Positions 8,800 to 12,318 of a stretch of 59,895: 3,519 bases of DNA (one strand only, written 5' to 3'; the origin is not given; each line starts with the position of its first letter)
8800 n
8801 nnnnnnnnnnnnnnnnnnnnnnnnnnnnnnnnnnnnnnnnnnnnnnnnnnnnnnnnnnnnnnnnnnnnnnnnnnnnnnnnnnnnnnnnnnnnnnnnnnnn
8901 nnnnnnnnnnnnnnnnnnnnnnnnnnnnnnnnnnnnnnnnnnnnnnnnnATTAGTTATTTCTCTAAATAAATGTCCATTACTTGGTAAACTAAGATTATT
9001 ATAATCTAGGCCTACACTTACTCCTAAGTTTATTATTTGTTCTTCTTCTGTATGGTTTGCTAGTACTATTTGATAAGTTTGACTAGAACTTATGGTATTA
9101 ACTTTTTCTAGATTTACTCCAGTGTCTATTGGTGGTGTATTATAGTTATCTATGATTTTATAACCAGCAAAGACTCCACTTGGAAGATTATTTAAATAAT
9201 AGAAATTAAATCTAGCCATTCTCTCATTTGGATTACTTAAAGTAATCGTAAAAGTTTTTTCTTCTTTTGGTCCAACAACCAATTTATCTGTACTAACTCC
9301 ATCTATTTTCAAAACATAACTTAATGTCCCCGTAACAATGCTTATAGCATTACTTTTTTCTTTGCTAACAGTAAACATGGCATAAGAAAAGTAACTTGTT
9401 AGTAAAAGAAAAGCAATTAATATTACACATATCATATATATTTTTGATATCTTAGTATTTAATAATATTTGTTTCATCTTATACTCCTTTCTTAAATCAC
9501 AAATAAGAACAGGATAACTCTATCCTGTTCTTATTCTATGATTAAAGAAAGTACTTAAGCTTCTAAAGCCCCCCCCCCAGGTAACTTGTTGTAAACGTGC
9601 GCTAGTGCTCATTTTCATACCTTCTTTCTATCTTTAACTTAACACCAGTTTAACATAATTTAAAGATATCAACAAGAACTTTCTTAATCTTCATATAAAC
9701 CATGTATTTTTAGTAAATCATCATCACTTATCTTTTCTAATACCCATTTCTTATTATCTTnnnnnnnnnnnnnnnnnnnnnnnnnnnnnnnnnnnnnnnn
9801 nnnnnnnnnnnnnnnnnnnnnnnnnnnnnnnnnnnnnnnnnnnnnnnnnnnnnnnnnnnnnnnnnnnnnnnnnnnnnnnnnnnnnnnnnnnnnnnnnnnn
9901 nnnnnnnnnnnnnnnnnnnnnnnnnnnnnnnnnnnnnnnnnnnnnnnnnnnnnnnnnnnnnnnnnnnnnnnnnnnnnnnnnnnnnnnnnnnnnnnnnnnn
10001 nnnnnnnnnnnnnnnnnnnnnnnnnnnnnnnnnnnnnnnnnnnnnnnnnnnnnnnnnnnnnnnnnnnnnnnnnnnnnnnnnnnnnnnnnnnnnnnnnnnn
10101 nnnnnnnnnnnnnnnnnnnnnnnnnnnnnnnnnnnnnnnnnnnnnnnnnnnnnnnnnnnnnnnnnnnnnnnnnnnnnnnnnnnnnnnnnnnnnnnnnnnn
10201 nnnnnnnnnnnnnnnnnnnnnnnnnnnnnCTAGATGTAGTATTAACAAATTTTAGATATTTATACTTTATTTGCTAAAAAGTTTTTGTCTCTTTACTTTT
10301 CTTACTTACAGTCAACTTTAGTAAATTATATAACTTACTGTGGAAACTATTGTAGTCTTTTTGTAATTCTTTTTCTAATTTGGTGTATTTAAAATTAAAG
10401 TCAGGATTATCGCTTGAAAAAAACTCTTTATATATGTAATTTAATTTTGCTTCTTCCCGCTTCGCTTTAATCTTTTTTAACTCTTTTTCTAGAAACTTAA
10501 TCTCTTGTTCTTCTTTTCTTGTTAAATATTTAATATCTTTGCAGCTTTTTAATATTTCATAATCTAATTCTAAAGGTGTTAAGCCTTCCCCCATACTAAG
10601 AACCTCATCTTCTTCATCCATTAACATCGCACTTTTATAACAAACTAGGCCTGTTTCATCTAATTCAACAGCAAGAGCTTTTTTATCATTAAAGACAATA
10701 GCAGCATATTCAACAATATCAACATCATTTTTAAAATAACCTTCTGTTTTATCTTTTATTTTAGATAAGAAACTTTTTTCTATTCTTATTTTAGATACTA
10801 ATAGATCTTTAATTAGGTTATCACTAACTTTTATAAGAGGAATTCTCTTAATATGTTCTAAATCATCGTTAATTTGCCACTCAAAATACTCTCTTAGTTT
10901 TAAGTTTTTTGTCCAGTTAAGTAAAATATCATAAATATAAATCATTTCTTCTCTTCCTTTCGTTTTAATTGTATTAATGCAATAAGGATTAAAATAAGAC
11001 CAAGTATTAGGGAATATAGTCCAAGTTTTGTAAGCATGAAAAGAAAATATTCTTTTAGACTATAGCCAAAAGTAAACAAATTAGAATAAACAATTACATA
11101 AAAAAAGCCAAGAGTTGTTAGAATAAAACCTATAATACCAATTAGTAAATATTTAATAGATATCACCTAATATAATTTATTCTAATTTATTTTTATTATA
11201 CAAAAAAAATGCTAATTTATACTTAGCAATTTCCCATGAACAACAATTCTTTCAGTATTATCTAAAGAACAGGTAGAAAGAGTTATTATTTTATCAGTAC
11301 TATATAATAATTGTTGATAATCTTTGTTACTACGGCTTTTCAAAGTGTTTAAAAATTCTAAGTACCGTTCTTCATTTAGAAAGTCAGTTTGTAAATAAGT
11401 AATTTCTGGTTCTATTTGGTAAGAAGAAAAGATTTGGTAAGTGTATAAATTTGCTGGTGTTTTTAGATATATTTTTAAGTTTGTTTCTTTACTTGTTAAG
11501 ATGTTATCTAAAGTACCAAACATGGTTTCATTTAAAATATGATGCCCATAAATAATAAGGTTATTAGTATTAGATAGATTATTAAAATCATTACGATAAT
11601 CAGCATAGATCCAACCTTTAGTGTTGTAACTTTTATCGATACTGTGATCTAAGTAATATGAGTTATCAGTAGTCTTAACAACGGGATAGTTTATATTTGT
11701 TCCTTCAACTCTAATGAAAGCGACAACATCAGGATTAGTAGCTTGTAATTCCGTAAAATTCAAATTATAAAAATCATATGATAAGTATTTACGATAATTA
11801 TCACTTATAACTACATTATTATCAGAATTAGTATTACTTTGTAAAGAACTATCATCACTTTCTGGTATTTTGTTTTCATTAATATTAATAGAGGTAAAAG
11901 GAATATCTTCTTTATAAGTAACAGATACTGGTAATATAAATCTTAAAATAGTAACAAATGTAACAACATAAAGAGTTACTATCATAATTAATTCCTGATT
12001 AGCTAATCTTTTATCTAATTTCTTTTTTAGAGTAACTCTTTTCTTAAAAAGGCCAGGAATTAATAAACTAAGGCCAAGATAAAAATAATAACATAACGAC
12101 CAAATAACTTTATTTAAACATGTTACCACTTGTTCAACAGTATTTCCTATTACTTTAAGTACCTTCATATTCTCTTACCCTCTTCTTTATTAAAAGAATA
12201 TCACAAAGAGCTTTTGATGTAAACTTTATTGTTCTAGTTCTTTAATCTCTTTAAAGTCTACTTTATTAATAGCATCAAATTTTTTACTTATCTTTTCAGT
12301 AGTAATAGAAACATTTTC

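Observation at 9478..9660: Poly-G leader-peptide attenuator: candidate slipped-strand phase-variation switch (copy 1, predicted ON)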

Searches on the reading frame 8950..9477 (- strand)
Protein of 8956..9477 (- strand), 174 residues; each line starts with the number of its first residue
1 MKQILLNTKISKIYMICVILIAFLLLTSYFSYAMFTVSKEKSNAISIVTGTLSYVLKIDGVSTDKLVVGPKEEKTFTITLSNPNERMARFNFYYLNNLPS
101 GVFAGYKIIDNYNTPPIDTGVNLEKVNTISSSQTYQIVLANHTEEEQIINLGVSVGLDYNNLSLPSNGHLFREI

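Call 16: find_homologous_proteins(query=window:8956-9477:-, max_evalue=0.001)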
Query seq(174 aa) (174 aa): 123 proteins with E <= 0.001 among 166 candidates; the best 120 are listed.
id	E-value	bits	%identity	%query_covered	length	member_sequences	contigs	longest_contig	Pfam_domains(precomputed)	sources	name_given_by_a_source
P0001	2.3e-103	361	99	98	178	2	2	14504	-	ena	-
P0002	1.6e-66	241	69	100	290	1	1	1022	-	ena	-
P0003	2.6e-63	231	65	100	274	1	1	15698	-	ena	-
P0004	1.2e-59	219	61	99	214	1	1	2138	-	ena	-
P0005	7.9e-59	216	62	98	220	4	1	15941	-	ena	-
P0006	5.8e-58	213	62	100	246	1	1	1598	-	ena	-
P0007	6.6e-58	213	60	99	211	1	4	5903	-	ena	-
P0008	1.4e-57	212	61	98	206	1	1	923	-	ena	-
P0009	1.5e-57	212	62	98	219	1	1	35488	-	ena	-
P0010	9.2e-57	209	61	98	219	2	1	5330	-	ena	-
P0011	2.3e-56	208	60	100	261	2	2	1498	-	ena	-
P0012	7.4e-56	206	59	100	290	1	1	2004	-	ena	-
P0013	9.0e-56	206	60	100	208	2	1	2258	-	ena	-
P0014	6.0e-55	203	61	99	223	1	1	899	-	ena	-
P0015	6.1e-55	203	60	100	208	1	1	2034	-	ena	-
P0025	2.7e-53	198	59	100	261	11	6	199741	-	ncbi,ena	-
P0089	4.0e-34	136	58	70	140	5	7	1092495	-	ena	-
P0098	2.0e-32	130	56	70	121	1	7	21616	-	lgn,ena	-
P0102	3.2e-30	123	60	60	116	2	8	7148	-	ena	-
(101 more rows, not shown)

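Call 20: find_related_loci(query=A2, collection=genome_contigs, flank=3000)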
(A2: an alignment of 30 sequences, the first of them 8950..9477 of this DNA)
Query A2 (176 aa) in genome_contigs; peptide patterns used: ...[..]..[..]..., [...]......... (x = any residue, [..] = any of these).
155 stretches matched a pattern; 136 encode a relative of the query (tblastn E <= 1e-3); the best 80 are kept; 80 distinct loci.
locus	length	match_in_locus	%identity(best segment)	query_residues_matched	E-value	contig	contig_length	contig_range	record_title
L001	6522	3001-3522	60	1-174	2e-67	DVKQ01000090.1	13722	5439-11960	MAG TPA_asm: Candidatus Onthousia faecipullorum isolate CHK195-26880 CHK195__C301105_L13722_ERR3414590, whole genome sho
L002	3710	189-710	62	1-174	7e-67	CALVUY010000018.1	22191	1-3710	MAG: uncultured Bacilli bacterium isolate BRZ_EQ__bin120 genome assembly, contig: BRZ_EQ__NODE_3770_length_22191_cov_9.3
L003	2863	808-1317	62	5-174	7e-67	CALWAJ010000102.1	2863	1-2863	MAG: uncultured Bacilli bacterium isolate BRZ_GV__bin40 genome assembly, contig: BRZ_GV__NODE_26642_length_2863_cov_7.32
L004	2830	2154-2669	61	1-173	4e-65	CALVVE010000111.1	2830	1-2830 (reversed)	MAG: uncultured Bacilli bacterium isolate BRZ_AK__bin93 genome assembly, contig: BRZ_AK__NODE_51490_length_2830_cov_4.75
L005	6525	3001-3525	59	1-175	1e-64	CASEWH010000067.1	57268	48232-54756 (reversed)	uncultured bacterium isolate SI.A20.metabat-bins.119 genome assembly, contig: SI.A20.metabat-bins.119.fa_k141_251745, wh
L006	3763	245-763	60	1-173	2e-64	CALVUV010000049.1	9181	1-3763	MAG: uncultured Bacilli bacterium isolate BRZ_BV__bin67 genome assembly, contig: BRZ_BV__NODE_7284_length_9181_cov_7.837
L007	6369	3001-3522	60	1-174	5e-64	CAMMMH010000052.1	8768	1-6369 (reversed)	MAG: uncultured Tenericutes bacterium isolate ERR4968579_bin.33_MetaWRAP_v1.1_MAG genome assembly, contig: NODE_3017_len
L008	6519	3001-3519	60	1-173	4e-64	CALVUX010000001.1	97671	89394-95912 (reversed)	MAG: uncultured Bacilli bacterium isolate BRZ_EC__bin54 genome assembly, contig: BRZ_EC__NODE_424_length_97671_cov_21.16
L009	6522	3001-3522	59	1-174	3e-64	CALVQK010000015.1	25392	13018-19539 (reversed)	MAG: uncultured Bacilli bacterium isolate BRZ_GT__bin8 genome assembly, contig: BRZ_GT__NODE_1616_length_25392_cov_38.89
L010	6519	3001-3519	59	1-173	6e-64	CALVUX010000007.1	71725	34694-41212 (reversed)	MAG: uncultured Bacilli bacterium isolate BRZ_EC__bin54 genome assembly, contig: BRZ_EC__NODE_746_length_71725_cov_21.70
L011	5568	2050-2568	61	1-173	3e-64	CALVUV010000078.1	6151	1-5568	MAG: uncultured Bacilli bacterium isolate BRZ_BV__bin67 genome assembly, contig: BRZ_BV__NODE_12546_length_6151_cov_7.43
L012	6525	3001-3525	60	1-175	6e-64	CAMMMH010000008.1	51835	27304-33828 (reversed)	MAG: uncultured Tenericutes bacterium isolate ERR4968579_bin.33_MetaWRAP_v1.1_MAG genome assembly, contig: NODE_372_leng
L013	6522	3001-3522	60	1-174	8e-64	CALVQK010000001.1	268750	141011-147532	MAG: uncultured Bacilli bacterium isolate BRZ_GT__bin8 genome assembly, contig: BRZ_GT__NODE_24_length_268750_cov_38.849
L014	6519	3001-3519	63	1-173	7e-64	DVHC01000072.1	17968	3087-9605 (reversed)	MAG TPA_asm: Candidatus Onthousia excrementipullorum isolate CHK184-20233 CHK184__C245321_L17968_ERR3414579, whole genom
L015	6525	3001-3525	59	1-175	7e-64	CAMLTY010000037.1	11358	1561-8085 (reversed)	MAG: uncultured Tenericutes bacterium isolate ERR4304454_bin.35_MetaWRAP_v1.1_MAG genome assembly, contig: NODE_6887_len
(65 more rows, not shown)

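Call 26: find_encoding_contigs(protein=P0001, flank=1500, max_places=6)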
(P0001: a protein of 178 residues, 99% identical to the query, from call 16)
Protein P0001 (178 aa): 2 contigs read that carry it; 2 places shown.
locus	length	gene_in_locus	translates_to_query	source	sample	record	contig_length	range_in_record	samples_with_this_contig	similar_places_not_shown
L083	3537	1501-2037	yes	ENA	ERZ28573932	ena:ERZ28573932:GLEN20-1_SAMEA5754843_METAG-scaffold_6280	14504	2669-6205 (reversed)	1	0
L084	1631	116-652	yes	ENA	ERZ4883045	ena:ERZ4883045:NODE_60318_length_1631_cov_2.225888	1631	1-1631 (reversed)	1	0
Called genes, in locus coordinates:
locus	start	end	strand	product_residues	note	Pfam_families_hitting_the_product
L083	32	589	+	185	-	-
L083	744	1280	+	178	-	-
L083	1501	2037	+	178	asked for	-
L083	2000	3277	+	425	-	-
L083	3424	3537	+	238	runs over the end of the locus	PF01048:PNP_UDP_1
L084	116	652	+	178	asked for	-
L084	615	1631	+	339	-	?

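Call 31: find_encoding_contigs(protein=P0025, flank=600, max_places=10)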
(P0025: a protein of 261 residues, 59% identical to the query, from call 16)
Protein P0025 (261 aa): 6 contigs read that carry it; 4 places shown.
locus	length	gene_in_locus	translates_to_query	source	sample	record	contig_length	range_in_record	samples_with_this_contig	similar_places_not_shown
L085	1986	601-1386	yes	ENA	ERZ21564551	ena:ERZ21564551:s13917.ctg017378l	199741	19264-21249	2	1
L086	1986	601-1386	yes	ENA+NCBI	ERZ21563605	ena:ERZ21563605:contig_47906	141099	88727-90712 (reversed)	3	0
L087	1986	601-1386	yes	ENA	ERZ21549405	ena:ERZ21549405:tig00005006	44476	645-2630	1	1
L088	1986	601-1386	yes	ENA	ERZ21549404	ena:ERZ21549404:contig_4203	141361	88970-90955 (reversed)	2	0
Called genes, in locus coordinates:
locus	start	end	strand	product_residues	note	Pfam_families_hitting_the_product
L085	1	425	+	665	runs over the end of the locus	PF01935:DUF87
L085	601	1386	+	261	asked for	-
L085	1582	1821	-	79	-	PF13560:HTH_31 (weak), PF12844:HTH_19, PF01381:HTH_3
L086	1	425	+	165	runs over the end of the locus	-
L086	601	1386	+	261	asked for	-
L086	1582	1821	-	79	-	PF13560:HTH_31 (weak), PF12844:HTH_19, PF01381:HTH_3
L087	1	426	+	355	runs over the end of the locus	?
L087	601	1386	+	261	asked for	-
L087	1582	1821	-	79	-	PF13560:HTH_31 (weak), PF12844:HTH_19, PF01381:HTH_3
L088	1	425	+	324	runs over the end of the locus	-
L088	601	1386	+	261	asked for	-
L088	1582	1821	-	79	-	PF13560:HTH_31 (weak), PF12844:HTH_19, PF01381:HTH_3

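Call 32: find_encoding_contigs(protein=P0102, flank=600, max_places=10)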
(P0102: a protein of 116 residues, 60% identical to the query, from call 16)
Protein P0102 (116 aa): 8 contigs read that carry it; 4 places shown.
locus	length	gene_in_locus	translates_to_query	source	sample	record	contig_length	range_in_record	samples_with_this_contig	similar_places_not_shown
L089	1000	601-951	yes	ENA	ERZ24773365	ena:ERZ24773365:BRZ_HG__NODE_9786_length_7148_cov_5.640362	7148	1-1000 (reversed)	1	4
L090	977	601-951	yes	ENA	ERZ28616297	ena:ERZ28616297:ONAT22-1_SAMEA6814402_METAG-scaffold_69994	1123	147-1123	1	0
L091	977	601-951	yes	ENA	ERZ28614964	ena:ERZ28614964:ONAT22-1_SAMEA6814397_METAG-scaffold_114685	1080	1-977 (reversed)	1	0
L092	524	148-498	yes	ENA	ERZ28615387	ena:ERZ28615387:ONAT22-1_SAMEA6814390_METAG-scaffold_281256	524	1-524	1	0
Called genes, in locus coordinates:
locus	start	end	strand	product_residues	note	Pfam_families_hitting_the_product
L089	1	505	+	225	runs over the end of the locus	-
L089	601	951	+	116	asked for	-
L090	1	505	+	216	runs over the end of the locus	?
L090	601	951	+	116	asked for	-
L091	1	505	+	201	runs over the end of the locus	?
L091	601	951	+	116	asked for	-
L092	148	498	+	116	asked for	-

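Call 54: predict_structure(alignment_id=A2)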
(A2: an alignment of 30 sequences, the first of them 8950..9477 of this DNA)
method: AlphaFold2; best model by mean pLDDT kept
length: 176 residues; sequences in the alignment: 30
mean_pLDDT: 83.0   pTM: 0.66
mean pLDDT of the five models: 83.0, 80.7, 80.1, 76.6, 72.6
residues with pLDDT >= 90: 85; 70-90: 57; 50-70: 29; < 50: 5
segments of 3 or more residues with pLDDT < 50: none
pLDDT, mean of each block of 10 residues (from residue 1): 52 82 87 68 51 87 95 95 84 95 91 89 66 92 96 87 92 86
secondary structure, 60 per line:
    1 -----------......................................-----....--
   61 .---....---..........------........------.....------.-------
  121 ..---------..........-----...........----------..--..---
elements in order: H12-49 E55-58 E65-68 E72-81 E88-95 E102-106 E132-141 E147-157

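Call 61: fold_search(model_id=the predicted structure, library=pdb)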
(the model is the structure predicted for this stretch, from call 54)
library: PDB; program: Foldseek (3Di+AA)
matches with E <= 10: 962; with E <= 0.001: 0
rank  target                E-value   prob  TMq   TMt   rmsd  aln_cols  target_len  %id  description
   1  5fl1_A                7.6e-03  0.41  0.17  0.07  12.7       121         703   11  Structure of a hydrolase with an inhibitor (released 2016-08-31)
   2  5azw_A                2.7e-02  0.93  0.26  0.43  10.0       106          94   13  Crystal structure of p24beta1 GOLD domain (released 2016-09-14)
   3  2zot_C                8.4e-02  0.66  0.32  0.38   7.3       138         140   15  Crystal structure of human F-spondin reeler domain (fragment 1) (released 2008-10-14)
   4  7ou8_AAA              1.0e-01  0.20  0.18  0.07  12.4       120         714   11  Human O-GlcNAc hydrolase in complex with DNJNAc-thiazolidines (released 2022-04-13)
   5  5khr_L                1.1e-01  0.38  0.25  0.25   8.0       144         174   10  Model of human Anaphase-promoting complex/Cyclosome complex (APC15 deletion mutant) in complex with the E2 UBE2C/UBCH1 (released 2016-08-24)
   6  9ijj_L                1.1e-01  0.69  0.31  0.25   9.8       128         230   10  In situ structure of the central apparatus in mouse sperm axoneme. (released 2025-06-04)
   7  7uzs                  1.1e-01  0.14  0.16  0.05  17.6       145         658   15  Protein 4.2 (local refinement from consensus reconstruction of ankyrin complex classes) (released 2022-07-20)
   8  4wi0_A                1.3e-01  0.18  0.22  0.23  14.6       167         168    8  Crystal structure of Coh3ScaB-XDoc_M2ScaA complex: A C-terminal interface mutant of type II Cohesin-X-Dockerin complex (released 2015-10-07)
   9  9n9j_5                1.4e-01  0.30  0.27  0.32  17.4       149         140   13  Structure of a GRP94 folding intermediate engaged with a CCDC134- and FKBP11-bound secretory translocon (released 2025-11-19)
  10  2czn_MODEL_1_A        1.5e-01  0.77  0.31  0.47   7.4       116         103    9  Solution structure of the chitin-binding domain of hyperthermophilic chitinase from pyrococcus furiosus (released 2006-07-18)
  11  5azw_B                1.5e-01  0.66  0.25  0.41  10.5       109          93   13  Crystal structure of p24beta1 GOLD domain (released 2016-09-14)
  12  5ukb_a                1.5e-01  0.30  0.26  0.33   9.8       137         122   10  VSV N PROTEIN IN COMPLEX WITH INHIBITORY NANOBODY 1004 (released 2017-04-19)
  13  8cs9_X                1.5e-01  0.18  0.18  0.06  17.9       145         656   14  Composite reconstruction of Class 1 of the erythrocyte ankyrin-1 complex (released 2022-07-20)
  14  3oq3_B                1.7e-01  0.41  0.27  0.16   9.8       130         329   12  Structural Basis of Type-I Interferon Sequestration by a Poxvirus Decoy Receptor (released 2011-05-18)
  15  4uid_B                1.8e-01  0.60  0.25  0.25   7.1       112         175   12  Crystal structure of the S-layer protein SbsC domains 4 and 5 (released 2016-04-13)
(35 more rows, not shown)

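Call 62: find_encoding_contigs(protein=P0089, flank=400, max_places=10)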
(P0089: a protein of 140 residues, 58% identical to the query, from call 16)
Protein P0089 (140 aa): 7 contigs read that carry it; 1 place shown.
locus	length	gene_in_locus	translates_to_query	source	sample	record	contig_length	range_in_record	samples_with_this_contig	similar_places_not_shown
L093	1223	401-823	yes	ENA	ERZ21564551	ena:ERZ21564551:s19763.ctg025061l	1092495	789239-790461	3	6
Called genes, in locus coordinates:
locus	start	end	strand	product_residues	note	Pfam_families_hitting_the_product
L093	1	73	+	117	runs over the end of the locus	-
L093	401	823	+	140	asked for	-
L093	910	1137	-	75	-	-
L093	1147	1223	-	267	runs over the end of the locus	PF12775:AAA_7 (faint), PF13401:AAA_22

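Call 63: find_encoding_contigs(protein=P0098, flank=400, max_places=10)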
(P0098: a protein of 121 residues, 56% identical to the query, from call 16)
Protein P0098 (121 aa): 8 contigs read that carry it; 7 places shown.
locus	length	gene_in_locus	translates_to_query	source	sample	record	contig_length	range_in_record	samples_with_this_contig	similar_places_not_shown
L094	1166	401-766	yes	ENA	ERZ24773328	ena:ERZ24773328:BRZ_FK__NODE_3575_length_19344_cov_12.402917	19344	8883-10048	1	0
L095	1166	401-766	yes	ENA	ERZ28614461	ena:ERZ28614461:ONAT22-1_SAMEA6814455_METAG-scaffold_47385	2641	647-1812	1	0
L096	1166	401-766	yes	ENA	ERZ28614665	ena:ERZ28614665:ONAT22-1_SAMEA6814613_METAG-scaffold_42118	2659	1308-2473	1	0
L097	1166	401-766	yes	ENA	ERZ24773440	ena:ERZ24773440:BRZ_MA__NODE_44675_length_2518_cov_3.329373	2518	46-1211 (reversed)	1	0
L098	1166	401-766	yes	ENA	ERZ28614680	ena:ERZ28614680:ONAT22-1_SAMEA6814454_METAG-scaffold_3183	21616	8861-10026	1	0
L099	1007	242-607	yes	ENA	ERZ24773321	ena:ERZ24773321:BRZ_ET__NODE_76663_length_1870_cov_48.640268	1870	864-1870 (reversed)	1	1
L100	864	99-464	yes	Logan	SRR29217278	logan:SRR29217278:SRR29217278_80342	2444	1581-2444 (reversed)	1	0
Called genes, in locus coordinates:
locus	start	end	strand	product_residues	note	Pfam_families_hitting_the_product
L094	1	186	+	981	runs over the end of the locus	PF02463:SMC_N, PF13175:AAA_15, PF13304:AAA_21 (weak), PF13476:AAA_23, PF13555:AAA_29 (weak), PF06470:SMC_hinge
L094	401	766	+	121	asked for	-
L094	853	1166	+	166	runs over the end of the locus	-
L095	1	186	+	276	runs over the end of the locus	?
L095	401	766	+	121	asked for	-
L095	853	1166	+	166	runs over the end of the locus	-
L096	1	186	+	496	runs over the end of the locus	?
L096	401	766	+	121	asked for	-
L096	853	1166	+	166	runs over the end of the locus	?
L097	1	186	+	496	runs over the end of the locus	?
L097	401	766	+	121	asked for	-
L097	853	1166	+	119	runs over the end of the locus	?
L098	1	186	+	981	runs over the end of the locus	PF02463:SMC_N, PF13175:AAA_15, PF13304:AAA_21 (weak), PF13476:AAA_23, PF13555:AAA_29 (weak), PF06470:SMC_hinge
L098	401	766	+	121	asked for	-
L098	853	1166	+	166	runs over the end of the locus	-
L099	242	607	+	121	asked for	-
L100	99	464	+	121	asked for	-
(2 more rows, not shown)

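Call 64: find_encoding_contigs(protein=P0007, flank=400, max_places=10)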
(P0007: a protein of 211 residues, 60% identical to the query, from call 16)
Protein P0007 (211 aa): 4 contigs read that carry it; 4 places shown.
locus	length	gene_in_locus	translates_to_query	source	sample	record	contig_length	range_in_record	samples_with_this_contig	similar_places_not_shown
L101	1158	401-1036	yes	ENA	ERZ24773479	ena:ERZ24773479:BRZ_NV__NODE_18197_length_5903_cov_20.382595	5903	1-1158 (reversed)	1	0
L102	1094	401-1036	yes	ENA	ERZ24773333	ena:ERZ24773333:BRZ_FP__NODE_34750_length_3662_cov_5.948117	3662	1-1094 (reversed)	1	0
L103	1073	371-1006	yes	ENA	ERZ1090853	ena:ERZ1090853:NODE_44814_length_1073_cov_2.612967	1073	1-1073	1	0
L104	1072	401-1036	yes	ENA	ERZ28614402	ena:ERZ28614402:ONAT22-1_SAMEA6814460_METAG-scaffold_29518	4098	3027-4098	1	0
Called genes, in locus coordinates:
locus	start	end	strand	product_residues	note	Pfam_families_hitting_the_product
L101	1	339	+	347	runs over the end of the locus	PF00579:tRNA-synt_1b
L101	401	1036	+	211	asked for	-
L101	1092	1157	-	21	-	?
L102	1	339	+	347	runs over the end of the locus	PF00579:tRNA-synt_1b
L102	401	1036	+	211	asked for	-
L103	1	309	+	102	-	?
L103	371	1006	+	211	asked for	-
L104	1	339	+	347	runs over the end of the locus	PF00579:tRNA-synt_1b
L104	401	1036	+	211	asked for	-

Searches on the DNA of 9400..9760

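Call 12: search_rna_families(source=window, start=9400, end=9760, threshold=evalue, max_evalue=10)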
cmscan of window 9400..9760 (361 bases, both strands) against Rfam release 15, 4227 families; matches with E-value up to 10: 10.
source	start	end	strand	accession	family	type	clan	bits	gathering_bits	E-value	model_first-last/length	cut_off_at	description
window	9482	9556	-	RF03800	mir-4477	Gene; miRNA;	-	29.3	74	0.00085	1-81/81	no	mir-4477 microRNA precursor family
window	9482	9556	+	RF03800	mir-4477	Gene; miRNA;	-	26.3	74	0.005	1-81/81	no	mir-4477 microRNA precursor family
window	9662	9735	-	RF00152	SNORD79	Gene; snRNA; snoRNA; CD-box;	CL00069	20.5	47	0.77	1-83/83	no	Small nucleolar RNA SNORD79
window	9667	9713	+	RF02846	Ref84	Gene; antisense;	-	20.4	52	2.9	1-87/87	no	Enterococcus sRNA 84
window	9485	9554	-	RF00928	mir-590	Gene; miRNA;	-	19.2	65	0.38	1-86/86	no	mir-590 microRNA precursor family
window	9661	9736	-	RF00309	snosnR60_Z15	Gene; snRNA; snoRNA; CD-box;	CL00070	18.2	41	2.1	1-98/98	no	Small nucleolar RNA snR60/Z15/Z230/Z193/J17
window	9542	9637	-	RF02687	RAGATH-8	Gene; sRNA;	-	17.1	86.7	0.019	1-276/276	no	RAGATH-8 RNA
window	9499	9539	-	RF03799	mir-3202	Gene; miRNA;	-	16.9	90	1.2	1-79/79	no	mir-3202 microRNA precursor family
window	9663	9734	-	RF00133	SNORD33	Gene; snRNA; snoRNA; CD-box;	CL00054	16.6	44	3.2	1-85/85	no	Small nucleolar RNA Z195/SNORD33/SNORD32 family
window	9504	9533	-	RF02687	RAGATH-8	Gene; sRNA;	-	9.6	86.7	2.6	1-276/276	no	RAGATH-8 RNA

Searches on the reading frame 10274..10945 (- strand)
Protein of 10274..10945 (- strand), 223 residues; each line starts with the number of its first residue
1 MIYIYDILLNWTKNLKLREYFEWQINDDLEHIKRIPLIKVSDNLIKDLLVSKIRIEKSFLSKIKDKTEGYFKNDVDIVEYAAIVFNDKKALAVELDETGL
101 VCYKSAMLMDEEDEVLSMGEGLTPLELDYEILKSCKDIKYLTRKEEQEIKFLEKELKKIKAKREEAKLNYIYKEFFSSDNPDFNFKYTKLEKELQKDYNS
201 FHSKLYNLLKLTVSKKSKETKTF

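Call 14: search_protein_families(library=pfam, proteins=[window:10274-10945:-], max_evalue=0.01)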
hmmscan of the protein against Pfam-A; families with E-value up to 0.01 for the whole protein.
window:10274-10945:- (223 aa): 1 family
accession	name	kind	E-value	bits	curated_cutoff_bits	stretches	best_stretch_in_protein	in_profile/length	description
PF12227.13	DUF3603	-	0.00062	19.6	23.7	1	33-180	3-160/214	Protein of unknown function (DUF3603)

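Call 46: search_protein_families(library=ncbifam, proteins=[window:10274-10945:-], max_evalue=0.01)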
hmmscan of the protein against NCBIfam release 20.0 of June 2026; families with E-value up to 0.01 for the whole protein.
window:10274-10945:- (223 aa): 0 families

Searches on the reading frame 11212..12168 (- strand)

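Call 46: search_protein_families(library=ncbifam, proteins=[window:11212-12168:-], max_evalue=0.01)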
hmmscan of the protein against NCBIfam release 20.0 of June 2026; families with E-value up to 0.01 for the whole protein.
window:11212-12168:- (318 aa): 3 families
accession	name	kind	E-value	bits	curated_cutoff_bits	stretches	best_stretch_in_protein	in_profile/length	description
TIGR03064.1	sortase_srtB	equivalog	1.1e-42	146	153.75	1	111-310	35-235/235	class B sortase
NF040525.1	SrtB_LPKTxSAVK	exception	2.8e-15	56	200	1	101-303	23-226/261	class B sortase, LPKTxAVK-specific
NF033747.1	class_E_sortase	subfamily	0.00042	20.2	160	1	195-315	106-206/211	class E sortase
